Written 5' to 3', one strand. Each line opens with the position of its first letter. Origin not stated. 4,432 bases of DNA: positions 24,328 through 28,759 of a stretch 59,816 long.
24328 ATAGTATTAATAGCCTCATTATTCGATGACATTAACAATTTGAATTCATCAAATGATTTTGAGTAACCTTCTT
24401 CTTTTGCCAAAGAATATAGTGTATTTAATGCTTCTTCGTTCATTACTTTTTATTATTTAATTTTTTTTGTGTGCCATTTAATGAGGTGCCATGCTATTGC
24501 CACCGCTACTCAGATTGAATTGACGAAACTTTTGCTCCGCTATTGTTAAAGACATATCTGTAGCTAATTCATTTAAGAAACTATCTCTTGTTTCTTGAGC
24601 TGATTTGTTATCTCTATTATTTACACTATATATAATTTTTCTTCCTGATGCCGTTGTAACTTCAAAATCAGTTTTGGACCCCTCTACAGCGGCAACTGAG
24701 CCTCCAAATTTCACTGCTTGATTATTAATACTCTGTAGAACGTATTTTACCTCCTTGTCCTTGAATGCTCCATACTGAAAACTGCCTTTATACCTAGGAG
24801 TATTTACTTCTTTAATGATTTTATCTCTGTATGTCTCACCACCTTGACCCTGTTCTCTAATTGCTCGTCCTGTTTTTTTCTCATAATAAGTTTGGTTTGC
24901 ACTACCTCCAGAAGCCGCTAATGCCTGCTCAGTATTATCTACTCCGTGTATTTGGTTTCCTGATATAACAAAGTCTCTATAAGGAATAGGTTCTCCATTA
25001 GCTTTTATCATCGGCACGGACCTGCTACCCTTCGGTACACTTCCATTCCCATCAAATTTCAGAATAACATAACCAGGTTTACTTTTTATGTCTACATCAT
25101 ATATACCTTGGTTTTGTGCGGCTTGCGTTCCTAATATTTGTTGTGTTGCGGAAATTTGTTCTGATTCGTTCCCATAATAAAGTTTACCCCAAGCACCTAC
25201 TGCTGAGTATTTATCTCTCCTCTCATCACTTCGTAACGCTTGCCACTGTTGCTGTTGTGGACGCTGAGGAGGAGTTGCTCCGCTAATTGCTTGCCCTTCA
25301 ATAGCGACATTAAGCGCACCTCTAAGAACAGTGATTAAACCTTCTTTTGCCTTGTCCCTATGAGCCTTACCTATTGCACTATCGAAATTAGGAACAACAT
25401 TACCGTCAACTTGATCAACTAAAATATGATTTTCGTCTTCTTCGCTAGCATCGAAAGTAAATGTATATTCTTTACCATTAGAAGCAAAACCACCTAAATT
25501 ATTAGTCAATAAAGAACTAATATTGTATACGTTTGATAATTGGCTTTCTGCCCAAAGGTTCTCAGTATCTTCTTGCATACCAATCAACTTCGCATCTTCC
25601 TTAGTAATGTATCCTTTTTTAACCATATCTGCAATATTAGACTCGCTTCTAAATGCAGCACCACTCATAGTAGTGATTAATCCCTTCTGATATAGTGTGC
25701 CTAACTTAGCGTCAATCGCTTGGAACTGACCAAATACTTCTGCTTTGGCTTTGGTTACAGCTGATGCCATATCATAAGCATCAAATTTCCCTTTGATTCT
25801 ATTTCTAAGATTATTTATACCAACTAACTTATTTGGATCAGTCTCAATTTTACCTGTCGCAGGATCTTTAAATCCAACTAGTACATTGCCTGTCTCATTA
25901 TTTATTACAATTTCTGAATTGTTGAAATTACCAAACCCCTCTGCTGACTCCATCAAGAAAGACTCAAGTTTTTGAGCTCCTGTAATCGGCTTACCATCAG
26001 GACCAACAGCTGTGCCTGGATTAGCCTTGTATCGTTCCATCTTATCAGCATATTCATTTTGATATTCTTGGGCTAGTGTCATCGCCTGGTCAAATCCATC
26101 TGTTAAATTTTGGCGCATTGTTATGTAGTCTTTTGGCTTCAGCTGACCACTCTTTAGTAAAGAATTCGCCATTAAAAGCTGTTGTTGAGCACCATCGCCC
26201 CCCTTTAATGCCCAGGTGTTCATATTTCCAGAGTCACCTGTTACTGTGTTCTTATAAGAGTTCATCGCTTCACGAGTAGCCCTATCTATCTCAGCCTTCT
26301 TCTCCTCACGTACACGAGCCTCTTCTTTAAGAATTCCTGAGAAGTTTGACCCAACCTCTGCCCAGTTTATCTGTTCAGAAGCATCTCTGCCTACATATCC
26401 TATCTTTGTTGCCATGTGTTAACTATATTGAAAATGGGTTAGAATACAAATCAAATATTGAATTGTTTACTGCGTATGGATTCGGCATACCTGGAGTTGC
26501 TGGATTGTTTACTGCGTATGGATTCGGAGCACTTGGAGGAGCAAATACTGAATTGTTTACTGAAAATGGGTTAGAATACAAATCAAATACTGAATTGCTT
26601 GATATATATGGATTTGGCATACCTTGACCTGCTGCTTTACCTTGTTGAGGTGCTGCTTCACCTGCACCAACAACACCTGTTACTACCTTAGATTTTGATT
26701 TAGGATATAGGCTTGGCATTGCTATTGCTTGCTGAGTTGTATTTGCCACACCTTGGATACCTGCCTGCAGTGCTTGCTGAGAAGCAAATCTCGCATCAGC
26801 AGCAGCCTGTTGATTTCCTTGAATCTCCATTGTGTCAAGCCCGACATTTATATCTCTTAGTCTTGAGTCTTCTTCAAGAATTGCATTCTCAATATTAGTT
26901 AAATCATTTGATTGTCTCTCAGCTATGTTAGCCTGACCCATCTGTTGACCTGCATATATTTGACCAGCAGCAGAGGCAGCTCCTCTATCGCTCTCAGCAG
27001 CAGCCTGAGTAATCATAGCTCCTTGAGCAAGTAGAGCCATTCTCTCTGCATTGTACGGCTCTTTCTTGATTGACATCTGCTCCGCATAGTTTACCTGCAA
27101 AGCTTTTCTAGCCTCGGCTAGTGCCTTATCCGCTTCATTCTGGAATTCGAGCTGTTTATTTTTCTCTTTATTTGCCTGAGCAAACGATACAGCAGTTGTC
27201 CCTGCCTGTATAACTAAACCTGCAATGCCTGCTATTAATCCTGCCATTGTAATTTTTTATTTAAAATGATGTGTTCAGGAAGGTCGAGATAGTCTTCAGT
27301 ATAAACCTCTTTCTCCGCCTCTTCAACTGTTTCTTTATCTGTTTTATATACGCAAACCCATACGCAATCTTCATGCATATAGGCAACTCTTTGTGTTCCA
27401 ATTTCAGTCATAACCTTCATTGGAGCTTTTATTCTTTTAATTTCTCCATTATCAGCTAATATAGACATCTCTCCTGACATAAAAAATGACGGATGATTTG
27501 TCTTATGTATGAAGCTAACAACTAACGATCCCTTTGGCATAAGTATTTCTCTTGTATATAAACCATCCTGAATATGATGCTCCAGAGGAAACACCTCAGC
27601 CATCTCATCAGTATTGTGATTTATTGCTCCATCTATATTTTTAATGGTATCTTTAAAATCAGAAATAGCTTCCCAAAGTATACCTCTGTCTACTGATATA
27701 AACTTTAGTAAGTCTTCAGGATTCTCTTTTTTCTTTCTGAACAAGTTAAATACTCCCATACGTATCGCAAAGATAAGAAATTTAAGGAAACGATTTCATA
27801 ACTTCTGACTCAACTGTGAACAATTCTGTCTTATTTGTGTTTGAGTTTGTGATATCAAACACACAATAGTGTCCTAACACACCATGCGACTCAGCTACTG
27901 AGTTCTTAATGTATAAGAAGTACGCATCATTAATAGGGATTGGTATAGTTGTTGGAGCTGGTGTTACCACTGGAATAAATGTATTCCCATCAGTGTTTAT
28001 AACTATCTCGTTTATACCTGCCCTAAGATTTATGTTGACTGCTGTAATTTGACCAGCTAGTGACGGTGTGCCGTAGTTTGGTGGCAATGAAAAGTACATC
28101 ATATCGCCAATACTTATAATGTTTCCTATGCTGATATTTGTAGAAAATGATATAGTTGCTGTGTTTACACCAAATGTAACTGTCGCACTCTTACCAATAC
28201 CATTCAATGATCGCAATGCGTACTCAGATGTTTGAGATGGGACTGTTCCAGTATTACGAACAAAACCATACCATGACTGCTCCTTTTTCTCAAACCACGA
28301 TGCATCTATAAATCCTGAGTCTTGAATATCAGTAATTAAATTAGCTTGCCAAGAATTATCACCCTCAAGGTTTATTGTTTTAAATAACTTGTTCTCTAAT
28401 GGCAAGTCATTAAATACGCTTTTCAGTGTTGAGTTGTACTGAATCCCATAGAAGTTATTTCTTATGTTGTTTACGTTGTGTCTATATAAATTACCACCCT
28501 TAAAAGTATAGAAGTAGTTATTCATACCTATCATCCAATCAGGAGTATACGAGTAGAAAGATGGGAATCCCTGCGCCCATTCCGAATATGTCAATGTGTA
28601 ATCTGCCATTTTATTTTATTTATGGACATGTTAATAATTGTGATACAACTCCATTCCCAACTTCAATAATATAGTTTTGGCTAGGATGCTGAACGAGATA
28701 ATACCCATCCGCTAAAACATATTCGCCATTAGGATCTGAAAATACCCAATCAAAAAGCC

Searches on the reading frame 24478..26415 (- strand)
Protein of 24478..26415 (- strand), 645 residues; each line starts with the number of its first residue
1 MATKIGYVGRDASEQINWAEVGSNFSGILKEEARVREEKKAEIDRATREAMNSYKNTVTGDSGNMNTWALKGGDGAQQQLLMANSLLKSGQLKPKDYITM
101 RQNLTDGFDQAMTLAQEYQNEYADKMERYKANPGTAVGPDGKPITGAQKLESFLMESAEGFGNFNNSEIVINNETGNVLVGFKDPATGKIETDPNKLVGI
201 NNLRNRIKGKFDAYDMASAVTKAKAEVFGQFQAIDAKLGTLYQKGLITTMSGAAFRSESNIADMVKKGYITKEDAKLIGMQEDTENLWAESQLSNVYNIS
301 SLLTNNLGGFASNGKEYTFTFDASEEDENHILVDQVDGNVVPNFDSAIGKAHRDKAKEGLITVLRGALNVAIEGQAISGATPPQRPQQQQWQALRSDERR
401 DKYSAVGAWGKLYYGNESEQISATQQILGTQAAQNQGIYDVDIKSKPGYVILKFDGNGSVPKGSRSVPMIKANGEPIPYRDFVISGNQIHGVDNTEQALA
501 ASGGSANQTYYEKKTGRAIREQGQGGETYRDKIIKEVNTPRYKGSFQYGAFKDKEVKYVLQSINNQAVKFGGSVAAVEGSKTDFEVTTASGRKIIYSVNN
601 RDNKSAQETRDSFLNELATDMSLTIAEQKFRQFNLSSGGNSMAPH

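Call 6: search_protein_families(library=phrogs, proteins=[window:24478-26415:-], max_evalue=0.001)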
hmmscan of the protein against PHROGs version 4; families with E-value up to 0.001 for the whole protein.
window:24478-26415:- (645 aa): 1 family
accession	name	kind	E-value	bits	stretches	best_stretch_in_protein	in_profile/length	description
phrog_35506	-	unknown function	5e-14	52.9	1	5-255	4-243/558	-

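Call 33: search_protein_families(library=pfam, proteins=[window:24478-26415:-], max_evalue=0.05)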
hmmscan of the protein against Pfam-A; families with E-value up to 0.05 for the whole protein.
window:24478-26415:- (645 aa): 0 families

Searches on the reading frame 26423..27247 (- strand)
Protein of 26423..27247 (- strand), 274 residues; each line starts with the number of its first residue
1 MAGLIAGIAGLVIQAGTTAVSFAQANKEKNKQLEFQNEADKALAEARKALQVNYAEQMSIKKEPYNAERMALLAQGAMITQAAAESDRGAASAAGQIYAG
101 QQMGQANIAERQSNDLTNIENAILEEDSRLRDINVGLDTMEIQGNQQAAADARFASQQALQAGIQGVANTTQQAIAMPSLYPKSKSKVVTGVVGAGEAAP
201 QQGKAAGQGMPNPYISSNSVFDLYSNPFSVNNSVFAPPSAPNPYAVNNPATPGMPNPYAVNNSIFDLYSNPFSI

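Call 6: search_protein_families(library=phrogs, proteins=[window:26423-27247:-], max_evalue=0.001)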
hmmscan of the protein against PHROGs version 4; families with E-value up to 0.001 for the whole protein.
window:26423-27247:- (274 aa): 1 family
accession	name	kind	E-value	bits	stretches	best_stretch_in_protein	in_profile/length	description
phrog_13764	-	head and packaging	6.6e-10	40.4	1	1-187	5-178/239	virion structural protein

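Call 33: search_protein_families(library=pfam, proteins=[window:26423-27247:-], max_evalue=0.05)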
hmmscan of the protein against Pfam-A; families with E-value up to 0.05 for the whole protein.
window:26423-27247:- (274 aa): 0 families

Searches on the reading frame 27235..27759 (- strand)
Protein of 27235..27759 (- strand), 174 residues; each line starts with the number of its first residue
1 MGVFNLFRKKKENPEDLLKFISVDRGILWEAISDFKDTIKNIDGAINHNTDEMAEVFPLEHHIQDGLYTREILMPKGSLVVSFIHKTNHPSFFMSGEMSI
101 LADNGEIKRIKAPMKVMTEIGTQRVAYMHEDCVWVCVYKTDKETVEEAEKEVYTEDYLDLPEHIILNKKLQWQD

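Call 6: search_protein_families(library=phrogs, proteins=[window:27235-27759:-], max_evalue=0.001)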
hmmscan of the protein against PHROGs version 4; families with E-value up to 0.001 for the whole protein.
window:27235-27759:- (174 aa): 3 families
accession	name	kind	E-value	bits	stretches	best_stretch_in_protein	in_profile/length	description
phrog_12032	-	tail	3e-25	89.5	1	33-162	17-143/160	short tail fiber protein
phrog_24280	-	tail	7.5e-24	85.1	1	34-153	27-142/169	tail fiber adhesin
phrog_34170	-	unknown function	1.2e-17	65.3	1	49-153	28-131/296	-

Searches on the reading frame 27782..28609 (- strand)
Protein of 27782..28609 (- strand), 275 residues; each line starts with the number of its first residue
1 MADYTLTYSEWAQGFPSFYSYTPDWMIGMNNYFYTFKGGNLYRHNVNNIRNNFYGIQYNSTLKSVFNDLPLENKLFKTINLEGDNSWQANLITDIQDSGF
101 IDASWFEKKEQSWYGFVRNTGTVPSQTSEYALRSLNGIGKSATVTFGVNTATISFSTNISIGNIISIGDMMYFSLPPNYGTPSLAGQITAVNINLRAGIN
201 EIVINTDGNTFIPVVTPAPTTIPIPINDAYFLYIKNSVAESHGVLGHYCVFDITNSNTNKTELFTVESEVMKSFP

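Call 6: search_protein_families(library=phrogs, proteins=[window:27782-28609:-], max_evalue=0.001)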
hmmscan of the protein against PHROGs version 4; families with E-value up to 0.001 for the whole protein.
window:27782-28609:- (275 aa): 3 families
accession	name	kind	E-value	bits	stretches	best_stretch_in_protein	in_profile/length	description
phrog_38031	-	unknown function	2.8e-81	274.8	1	3-275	197-460/460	-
phrog_18548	-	unknown function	2.9e-35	123.1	1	5-274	4-240/241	-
phrog_37948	-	head and packaging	0.00013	20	1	2-62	2063-2125/2289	virion structural protein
